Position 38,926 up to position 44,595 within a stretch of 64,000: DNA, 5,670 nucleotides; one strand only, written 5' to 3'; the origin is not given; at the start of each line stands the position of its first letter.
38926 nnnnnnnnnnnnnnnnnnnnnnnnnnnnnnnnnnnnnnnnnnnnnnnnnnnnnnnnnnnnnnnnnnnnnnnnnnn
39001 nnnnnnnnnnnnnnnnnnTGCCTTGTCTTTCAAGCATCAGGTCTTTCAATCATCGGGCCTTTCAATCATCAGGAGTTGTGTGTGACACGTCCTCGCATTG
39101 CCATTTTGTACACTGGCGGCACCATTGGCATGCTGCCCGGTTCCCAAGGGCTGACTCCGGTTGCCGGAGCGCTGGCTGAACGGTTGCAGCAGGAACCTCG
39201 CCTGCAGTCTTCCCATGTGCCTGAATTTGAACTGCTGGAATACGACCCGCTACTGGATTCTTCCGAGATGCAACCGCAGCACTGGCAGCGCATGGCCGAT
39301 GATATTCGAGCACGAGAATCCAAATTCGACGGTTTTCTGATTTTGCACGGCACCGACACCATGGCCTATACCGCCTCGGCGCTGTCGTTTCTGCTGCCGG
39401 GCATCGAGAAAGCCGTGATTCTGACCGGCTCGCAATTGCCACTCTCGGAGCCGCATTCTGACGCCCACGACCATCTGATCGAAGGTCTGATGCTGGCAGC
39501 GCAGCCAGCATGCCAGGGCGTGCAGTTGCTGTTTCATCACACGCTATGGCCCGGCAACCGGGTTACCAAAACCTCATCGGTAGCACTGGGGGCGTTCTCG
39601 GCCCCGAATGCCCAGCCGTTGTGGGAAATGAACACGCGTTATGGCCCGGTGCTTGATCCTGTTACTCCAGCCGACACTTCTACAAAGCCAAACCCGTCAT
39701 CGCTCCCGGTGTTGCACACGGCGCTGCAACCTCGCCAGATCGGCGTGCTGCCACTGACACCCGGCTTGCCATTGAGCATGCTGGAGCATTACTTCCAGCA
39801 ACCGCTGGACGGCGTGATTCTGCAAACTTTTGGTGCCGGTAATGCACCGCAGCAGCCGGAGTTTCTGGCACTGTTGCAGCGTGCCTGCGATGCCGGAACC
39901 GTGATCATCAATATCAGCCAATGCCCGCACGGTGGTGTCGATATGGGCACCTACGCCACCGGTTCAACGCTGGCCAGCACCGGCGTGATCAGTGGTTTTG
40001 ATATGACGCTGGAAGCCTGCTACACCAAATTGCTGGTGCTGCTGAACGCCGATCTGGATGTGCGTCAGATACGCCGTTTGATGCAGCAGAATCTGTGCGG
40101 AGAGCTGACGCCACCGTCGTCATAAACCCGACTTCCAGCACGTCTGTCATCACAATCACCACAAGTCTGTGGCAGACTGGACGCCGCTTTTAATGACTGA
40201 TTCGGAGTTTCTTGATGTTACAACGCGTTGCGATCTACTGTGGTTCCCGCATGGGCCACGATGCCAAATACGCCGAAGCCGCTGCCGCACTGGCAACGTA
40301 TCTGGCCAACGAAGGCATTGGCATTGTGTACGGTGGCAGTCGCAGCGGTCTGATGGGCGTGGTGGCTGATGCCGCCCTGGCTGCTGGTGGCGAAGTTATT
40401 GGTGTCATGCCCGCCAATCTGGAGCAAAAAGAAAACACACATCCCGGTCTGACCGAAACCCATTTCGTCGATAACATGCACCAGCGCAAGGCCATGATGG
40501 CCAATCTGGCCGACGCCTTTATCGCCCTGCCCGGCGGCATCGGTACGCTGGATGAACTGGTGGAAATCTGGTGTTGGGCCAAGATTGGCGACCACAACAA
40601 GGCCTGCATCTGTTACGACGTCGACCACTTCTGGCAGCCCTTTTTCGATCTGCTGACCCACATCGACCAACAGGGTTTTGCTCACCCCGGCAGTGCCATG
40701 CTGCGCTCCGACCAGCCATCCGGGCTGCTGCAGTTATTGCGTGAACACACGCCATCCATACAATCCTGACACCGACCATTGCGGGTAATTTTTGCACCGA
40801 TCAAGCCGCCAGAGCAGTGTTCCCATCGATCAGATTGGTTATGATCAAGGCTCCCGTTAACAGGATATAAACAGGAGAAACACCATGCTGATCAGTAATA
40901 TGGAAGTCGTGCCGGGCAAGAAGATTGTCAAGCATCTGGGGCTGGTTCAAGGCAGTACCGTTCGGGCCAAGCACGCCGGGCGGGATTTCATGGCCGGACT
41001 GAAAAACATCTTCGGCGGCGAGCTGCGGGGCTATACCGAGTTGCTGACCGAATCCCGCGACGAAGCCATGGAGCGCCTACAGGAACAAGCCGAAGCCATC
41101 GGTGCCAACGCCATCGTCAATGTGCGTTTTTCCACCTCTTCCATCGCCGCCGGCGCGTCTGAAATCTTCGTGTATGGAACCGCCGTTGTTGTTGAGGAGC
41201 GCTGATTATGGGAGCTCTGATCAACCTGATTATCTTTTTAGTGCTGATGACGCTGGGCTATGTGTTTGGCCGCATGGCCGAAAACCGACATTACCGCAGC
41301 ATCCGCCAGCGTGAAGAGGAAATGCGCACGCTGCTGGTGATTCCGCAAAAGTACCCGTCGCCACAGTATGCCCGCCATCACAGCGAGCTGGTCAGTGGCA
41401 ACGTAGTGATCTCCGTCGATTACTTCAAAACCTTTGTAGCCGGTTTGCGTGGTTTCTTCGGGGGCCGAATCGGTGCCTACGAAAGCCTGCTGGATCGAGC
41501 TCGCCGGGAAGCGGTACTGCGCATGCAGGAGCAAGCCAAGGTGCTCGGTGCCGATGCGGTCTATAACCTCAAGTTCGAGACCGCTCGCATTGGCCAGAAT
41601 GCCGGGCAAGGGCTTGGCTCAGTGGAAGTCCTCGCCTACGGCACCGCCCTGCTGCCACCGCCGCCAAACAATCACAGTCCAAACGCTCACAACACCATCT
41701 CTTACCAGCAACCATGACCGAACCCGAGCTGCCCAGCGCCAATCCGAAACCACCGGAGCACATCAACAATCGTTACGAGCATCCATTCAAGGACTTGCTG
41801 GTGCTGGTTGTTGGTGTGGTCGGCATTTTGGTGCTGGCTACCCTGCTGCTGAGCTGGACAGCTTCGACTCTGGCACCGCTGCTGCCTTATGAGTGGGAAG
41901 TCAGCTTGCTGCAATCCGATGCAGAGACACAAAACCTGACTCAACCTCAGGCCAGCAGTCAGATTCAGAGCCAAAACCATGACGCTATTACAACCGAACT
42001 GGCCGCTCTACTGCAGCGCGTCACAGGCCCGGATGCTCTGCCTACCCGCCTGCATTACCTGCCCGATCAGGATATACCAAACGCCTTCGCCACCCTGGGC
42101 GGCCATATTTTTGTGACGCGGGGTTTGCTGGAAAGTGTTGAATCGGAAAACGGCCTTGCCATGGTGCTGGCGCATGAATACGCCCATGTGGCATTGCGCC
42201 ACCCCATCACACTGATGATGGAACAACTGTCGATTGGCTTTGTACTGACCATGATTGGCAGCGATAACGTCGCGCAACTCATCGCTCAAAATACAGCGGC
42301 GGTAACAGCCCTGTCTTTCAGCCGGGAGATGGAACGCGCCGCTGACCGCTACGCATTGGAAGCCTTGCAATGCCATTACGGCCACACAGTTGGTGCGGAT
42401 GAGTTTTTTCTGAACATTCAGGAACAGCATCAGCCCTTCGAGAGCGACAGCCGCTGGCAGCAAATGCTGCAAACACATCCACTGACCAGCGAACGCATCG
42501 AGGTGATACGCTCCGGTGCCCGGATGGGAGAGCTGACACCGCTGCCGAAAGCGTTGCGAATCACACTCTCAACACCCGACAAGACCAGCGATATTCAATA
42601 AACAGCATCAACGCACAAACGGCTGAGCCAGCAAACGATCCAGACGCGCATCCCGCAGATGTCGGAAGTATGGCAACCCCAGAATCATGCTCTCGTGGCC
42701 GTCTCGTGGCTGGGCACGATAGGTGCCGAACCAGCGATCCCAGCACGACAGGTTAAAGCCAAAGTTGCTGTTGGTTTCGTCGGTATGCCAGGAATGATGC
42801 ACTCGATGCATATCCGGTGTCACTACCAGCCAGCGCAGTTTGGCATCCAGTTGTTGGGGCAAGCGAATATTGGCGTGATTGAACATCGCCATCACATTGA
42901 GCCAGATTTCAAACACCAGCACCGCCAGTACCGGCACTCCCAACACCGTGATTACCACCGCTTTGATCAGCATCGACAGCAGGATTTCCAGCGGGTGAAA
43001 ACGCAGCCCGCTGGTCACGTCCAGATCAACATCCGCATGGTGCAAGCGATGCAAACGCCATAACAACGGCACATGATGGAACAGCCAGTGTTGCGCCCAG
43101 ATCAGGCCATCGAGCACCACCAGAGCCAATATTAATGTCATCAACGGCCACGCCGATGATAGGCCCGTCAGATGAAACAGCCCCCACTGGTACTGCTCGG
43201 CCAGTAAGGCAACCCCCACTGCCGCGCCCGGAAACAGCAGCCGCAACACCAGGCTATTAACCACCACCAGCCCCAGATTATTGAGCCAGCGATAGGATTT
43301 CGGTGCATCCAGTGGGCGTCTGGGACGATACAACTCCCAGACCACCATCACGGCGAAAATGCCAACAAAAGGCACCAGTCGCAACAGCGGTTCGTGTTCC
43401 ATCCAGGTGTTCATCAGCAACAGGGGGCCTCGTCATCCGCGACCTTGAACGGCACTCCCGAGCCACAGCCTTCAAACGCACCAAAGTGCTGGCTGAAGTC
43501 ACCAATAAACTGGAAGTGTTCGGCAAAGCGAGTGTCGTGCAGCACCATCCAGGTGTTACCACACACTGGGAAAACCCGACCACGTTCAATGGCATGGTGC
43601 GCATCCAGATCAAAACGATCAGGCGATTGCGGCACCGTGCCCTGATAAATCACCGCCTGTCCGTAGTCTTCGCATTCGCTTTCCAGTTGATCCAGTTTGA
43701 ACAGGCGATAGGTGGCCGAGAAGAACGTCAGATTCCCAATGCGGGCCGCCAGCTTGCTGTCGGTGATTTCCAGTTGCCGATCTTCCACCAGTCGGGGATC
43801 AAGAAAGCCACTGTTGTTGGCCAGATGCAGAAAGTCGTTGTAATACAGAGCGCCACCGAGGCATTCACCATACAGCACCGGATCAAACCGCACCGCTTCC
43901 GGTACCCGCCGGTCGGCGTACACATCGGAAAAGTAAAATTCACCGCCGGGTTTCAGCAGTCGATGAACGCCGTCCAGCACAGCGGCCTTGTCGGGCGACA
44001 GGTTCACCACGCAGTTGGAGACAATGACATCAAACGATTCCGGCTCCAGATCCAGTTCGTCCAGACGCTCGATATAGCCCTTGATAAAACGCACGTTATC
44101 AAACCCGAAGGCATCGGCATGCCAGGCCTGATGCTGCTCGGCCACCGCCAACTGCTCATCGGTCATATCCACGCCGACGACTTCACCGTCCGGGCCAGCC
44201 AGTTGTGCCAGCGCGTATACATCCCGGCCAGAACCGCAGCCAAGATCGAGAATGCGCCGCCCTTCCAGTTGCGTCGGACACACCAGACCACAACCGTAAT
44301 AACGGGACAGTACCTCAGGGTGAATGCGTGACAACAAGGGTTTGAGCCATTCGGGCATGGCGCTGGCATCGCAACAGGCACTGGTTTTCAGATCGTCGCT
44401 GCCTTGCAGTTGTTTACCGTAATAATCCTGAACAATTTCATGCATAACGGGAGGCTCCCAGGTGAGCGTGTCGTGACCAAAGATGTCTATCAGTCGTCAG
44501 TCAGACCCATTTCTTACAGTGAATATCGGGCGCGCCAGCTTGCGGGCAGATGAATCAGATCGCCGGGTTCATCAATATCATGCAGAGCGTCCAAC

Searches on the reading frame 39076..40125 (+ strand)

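Call 65: search_protein_families(library=ncbifam, proteins=[window:39076-40125:+], max_evalue=0.00001)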
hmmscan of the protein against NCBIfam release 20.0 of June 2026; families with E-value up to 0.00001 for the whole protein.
window:39076-40125:+ (349 aa): 6 families
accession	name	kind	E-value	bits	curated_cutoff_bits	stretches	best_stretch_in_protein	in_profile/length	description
NF006998.0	PRK09461.1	equivalog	5.4e-107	357.9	376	1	5-346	3-336/337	asparaginase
TIGR00519.1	asnASE_I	subfamily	7.6e-78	261.8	260.5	1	6-345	2-336/337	type I asparaginase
NF003217.0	PRK04183.1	equivalog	1.2e-45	155.9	310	1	5-346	75-413/420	Glu-tRNA(Gln) amidotransferase subunit GatD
TIGR02153.1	gatD_arch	equivalog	1.3e-44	152.6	324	1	6-346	63-401/405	Glu-tRNA(Gln) amidotransferase subunit GatD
TIGR00520.1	asnASE_II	subfamily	3.9e-18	65.5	314.3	1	6-290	25-307/352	type II asparaginase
NF008304.0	PRK11096.1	equivalog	5.6e-18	64.6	506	1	3-288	21-300/348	L-asparaginase 2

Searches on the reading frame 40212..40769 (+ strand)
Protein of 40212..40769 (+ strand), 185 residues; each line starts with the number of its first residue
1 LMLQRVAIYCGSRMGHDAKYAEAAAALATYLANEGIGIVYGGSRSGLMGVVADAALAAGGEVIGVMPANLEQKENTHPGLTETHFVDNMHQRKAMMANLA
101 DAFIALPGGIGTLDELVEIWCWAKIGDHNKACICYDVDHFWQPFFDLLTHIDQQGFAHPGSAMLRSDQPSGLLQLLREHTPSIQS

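Call 65: search_protein_families(library=ncbifam, proteins=[window:40212-40769:+], max_evalue=0.00001)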
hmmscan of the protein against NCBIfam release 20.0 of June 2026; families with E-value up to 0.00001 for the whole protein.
window:40212-40769:+ (185 aa): 3 families
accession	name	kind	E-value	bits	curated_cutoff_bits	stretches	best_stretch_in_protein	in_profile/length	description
TIGR00730.1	TIGR00730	subfamily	3.3e-55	186.6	96.35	1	5-159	2-156/178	TIGR00730 family Rossman fold protein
NF058542.1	CtkRMPhLog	equivalog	5.5e-30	104.6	300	1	6-156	4-153/177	cytokinin riboside 5'-monophosphate phosphoribohydrolase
TIGR00725.1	TIGR00725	hypoth_equivalog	1.8e-10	40.5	106.9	1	16-121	12-113/159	TIGR00725 family protein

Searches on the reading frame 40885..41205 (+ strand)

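Call 65: search_protein_families(library=ncbifam, proteins=[window:40885-41205:+], max_evalue=0.00001)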
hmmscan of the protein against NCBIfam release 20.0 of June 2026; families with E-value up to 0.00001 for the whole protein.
window:40885-41205:+ (106 aa): 5 families
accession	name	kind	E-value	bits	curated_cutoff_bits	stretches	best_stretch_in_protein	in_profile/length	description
NF002989.0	PRK03732.1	equivalog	6.1e-34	116.6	181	1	3-105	10-112/114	hypothetical protein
NF002224.0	PRK01119.1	equivalog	5.4e-17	61.8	169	1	1-105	1-107/110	putative heavy metal-binding protein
NF002776.0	PRK02877.1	equivalog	7.1e-16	58.3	160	1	1-104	1-106/107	hypothetical protein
NF009496.0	PRK12856.1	subfamily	1.7e-13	50.7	177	1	1-102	1-102/103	hypothetical protein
NF009495.0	PRK12855.1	subfamily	7.1e-12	45.5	180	1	1-102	1-102/103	hypothetical protein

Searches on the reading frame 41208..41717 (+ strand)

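Call 65: search_protein_families(library=ncbifam, proteins=[window:41208-41717:+], max_evalue=0.00001)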
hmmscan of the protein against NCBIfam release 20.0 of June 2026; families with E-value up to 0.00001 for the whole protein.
window:41208-41717:+ (169 aa): 5 families
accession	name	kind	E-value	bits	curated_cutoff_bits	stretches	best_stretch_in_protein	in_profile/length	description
NF002224.0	PRK01119.1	equivalog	5.7e-15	55.3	169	1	59-147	18-102/110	putative heavy metal-binding protein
NF002776.0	PRK02877.1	equivalog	1.5e-14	54.1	160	1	58-139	17-98/107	hypothetical protein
NF002989.0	PRK03732.1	equivalog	1.3e-12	47.8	181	1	61-148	27-108/114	hypothetical protein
NF009496.0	PRK12856.1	subfamily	1.1e-07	32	177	1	60-122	19-81/103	hypothetical protein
NF009495.0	PRK12855.1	subfamily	7.5e-06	26.2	180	0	60-121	19-80/103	hypothetical protein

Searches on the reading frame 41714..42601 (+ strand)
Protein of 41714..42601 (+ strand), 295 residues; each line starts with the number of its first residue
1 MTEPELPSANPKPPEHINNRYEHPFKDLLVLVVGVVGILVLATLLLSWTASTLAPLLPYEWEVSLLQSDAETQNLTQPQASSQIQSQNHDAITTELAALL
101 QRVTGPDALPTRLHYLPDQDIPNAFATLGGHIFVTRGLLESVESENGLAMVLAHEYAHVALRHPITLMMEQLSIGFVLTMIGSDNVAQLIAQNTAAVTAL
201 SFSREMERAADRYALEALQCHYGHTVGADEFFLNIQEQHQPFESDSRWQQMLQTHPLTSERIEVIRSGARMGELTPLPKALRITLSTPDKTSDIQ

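Call 65: search_protein_families(library=ncbifam, proteins=[window:41714-42601:+], max_evalue=0.00001)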
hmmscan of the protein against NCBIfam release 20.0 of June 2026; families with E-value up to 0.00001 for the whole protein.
window:41714-42601:+ (295 aa): 6 families
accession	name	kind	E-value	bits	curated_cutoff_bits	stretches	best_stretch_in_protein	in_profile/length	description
NF052400.1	M48_BAM_BepA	equivalog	1.7e-21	76.5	570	1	112-271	92-259/483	beta-barrel assembly-enhancing protease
NF002826.0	PRK03001.1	equivalog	5.8e-09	35.5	369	1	93-162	67-139/285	zinc metalloprotease HtpX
NF052399.1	M48_lipo_LoiP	exception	2.8e-08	33.5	365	1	119-267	95-242/247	metalloprotease LoiP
NF002363.0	PRK01345.1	equivalog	4.2e-08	32.7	422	1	94-169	67-145/318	zinc metalloprotease HtpX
NF002669.0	PRK02391.1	equivalog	5.1e-07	29.1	341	1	95-180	78-165/298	zinc metalloprotease HtpX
NF003425.0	PRK04897.1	equivalog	4.6e-06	26.1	355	0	108-181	94-169/298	zinc metalloprotease HtpX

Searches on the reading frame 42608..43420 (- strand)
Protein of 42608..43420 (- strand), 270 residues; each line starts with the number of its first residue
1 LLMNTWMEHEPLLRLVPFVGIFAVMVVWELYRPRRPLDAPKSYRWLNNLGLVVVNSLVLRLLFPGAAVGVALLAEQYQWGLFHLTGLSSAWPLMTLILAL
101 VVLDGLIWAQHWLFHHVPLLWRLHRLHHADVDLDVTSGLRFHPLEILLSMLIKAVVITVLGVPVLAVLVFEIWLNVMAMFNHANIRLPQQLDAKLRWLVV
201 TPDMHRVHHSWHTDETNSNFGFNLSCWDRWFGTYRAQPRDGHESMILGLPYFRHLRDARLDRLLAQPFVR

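Call 6: search_protein_families(library=ncbifam, proteins=[window:42608-43420:-])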
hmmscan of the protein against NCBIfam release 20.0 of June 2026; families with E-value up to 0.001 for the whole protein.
window:42608-43420:- (270 aa): 1 family
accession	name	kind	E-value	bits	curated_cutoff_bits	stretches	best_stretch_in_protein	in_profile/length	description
NF052566.1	OrLpdHdlsOlsERhiz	equivalog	1.6e-23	83.5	475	1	26-242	47-262/293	ornithine lipid hydroxylase OlsE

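Call 7: search_protein_families(library=pfam, proteins=[window:42608-43420:-])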
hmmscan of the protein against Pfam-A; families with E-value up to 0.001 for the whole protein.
window:42608-43420:- (270 aa): 1 family
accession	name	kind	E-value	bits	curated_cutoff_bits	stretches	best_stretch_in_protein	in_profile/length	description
PF04116.19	FA_hydroxylase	-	4.8e-26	92.2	31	1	97-233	2-132/132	Fatty acid hydroxylase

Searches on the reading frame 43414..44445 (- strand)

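Call 6: search_protein_families(library=ncbifam, proteins=[window:43414-44445:-])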
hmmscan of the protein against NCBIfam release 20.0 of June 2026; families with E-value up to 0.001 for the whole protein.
window:43414-44445:- (343 aa): 44 families (the best 25 are shown)
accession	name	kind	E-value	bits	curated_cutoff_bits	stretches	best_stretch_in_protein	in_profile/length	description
NF008823.0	PRK11873.1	subfamily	3e-49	167.9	263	1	2-231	8-240/272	arsenite methyltransferase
NF040538.1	methyl_ArsM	equivalog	2.8e-41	141.9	500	2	2-129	2-129/356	arsinothricin biosynthesis methyltransferase ArsM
NF041537.1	ArsM_AhpD_UU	exception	7.9e-33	113.7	510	1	40-222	53-230/345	arsenite methyltransferase/AhpD domain selenoprotein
NF041536.1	ArsM_DUF2284_UU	exception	4.7e-32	110.9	575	1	37-223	50-231/459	arsenite methyltransferase/DUF2284 domain selenoprotein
NF047649.1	MTase_UXPK_star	exception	1.6e-27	96.3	460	1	36-215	50-224/283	methyltransferase/UXPK-star double selenoprotein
NF038099.1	AsSugarArsM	exception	2.7e-25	89.2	400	1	18-307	16-303/321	arsenosugar biosynthesis arsenite methyltransferase ArsM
NF045667.1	MTase_DVU1556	equivalog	6.4e-22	78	155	1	61-223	22-168/213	DVU_1556 family methyltransferase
NF040539.1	AST_met_ArsM_2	exception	3.5e-20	72.9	240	1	61-220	56-211/262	putative arsinothricin biosynthesis methyltransferase ArsM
TIGR02072.1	BioC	equivalog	1.5e-15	57.6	184.95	1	60-177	33-137/244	malonyl-ACP O-methyltransferase BioC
NF043040.1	corrin_prot_MT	hypoth_equivalog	8e-14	51.6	180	1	61-176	41-151/216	corrinoid protein-associated methyltransferase CpaM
TIGR01983.1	UbiG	equivalog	1.7e-12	47.1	102.95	1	58-175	46-154/228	bifunctional 2-polyprenyl-6-hydroxyphenol methylase/3-demethylubiquinol 3-O-methyltransferase UbiG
NF001244.0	PRK00216.1-5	equivalog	2.4e-12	46.6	216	1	61-175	48-156/236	bifunctional demethylmenaquinone methyltransferase/2-methoxy-6-polyprenyl-1,4-benzoquinol methylase UbiE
TIGR02752.1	MenG_heptapren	equivalog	2e-11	43.9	419.85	1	61-170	45-147/231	demethylmenaquinone methyltransferase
NF001243.0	PRK00216.1-4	equivalog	2.7e-11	43.3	235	1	61-169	47-148/237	demethylmenaquinone methyltransferase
TIGR01934.1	MenG_MenH_UbiE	subfamily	8.8e-10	38.3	158.35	1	61-175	39-144/223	ubiquinone/menaquinone biosynthesis methyltransferase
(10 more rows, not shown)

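Call 7: search_protein_families(library=pfam, proteins=[window:43414-44445:-])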
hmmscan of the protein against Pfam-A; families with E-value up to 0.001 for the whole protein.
window:43414-44445:- (343 aa): 10 families
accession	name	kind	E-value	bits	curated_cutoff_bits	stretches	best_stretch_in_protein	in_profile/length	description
PF13847.12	Methyltransf_31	-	2e-37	128.5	27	1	62-200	4-136/145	Methyltransferase domain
PF13649.12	Methyltransf_25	-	1.6e-19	70.8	27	1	65-168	1-97/97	Methyltransferase domain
PF08241.18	Methyltransf_11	-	1.7e-18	67.5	21.2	1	66-172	1-95/95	Methyltransferase domain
PF08242.18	Methyltransf_12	-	2e-17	64.2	30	1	66-169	1-97/98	Methyltransferase domain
PF01209.24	Ubie_methyltran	-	5.4e-14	52.5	20.1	1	57-171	43-150/233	ubiE/COQ5 methyltransferase family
PF13489.12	Methyltransf_23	-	7.1e-13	49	27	1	57-184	18-128/164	Methyltransferase domain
PF24675.1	NpmA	-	1.5e-05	24.9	60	1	64-130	26-91/214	16S rRNA (adenine(1408)-N(1))-methyltransferase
PF06325.19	PrmA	-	8.6e-05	22.6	22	1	60-179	160-265/296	Ribosomal protein L11 methyltransferase (PrmA)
PF01728.25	FtsJ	-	0.00011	22.6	24.1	1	61-153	21-107/181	FtsJ-like methyltransferase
PF01135.25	PCMT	-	0.00027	21.2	20.3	1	61-104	73-116/210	Protein-L-isoaspartate(D-aspartate) O-methyltransferase (PCMT)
